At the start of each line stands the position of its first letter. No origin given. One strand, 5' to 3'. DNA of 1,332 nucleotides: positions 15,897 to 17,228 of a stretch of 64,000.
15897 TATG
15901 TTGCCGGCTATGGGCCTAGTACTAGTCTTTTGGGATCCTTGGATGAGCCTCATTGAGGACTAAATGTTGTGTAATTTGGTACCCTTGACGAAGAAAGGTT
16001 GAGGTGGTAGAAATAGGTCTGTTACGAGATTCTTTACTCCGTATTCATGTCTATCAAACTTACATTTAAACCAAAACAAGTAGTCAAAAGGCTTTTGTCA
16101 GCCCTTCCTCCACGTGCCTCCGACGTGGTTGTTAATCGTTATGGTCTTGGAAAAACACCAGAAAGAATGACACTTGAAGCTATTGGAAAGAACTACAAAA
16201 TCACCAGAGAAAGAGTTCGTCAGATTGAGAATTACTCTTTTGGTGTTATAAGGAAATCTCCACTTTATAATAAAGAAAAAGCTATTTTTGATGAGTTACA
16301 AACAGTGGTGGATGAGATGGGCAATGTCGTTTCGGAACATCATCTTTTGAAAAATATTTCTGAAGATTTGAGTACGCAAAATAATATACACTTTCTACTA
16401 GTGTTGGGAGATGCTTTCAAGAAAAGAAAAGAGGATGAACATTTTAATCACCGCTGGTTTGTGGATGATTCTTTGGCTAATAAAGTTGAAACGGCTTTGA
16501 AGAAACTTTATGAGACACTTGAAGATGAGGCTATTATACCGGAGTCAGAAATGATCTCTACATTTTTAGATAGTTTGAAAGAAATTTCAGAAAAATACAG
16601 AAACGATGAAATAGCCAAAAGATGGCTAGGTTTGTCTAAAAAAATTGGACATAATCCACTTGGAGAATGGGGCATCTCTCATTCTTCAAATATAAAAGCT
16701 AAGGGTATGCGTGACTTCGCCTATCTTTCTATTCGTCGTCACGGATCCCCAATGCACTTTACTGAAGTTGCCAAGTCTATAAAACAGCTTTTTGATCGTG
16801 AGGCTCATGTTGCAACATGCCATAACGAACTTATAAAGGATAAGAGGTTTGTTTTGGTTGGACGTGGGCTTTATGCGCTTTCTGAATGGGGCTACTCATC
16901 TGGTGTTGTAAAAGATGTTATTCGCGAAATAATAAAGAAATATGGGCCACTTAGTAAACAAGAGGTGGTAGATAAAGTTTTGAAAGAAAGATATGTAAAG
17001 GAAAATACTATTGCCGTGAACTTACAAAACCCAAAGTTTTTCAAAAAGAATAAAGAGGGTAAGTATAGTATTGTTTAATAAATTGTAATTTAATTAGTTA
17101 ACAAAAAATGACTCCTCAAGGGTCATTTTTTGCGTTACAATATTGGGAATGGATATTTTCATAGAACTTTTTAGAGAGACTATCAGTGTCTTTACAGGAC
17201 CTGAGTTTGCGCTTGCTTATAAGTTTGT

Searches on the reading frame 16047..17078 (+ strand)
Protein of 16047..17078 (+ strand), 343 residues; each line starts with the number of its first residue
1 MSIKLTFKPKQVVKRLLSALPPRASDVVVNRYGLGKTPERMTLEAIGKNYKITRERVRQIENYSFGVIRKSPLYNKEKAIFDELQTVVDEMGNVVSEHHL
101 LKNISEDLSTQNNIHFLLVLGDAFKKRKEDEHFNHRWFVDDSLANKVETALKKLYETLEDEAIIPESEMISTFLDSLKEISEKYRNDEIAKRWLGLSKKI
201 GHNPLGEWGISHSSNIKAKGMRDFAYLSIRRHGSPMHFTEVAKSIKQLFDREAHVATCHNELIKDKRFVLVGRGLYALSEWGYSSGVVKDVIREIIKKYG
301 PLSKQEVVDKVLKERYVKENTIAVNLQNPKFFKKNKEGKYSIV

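Call 31: search_protein_families(library=pfam, proteins=[window:16047-17078:+], max_evalue=0.001)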
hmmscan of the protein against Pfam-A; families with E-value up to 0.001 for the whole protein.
window:16047-17078:+ (343 aa): 2 families
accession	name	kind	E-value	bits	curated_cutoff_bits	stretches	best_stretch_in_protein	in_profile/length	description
PF04545.22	Sigma70_r4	-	1.1e-11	44.5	24.1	1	16-70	1-50/50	Sigma-70, region 4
PF05066.19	HARE-HTH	-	3.1e-06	27.9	25.9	0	230-281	12-71/71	HB1, ASXL, restriction endonuclease HTH domain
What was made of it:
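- On Transcription-factor operator: The Sigma70_r4/HARE-HTH protein at 16047-17078 is a candidate by domain type only (call 31).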
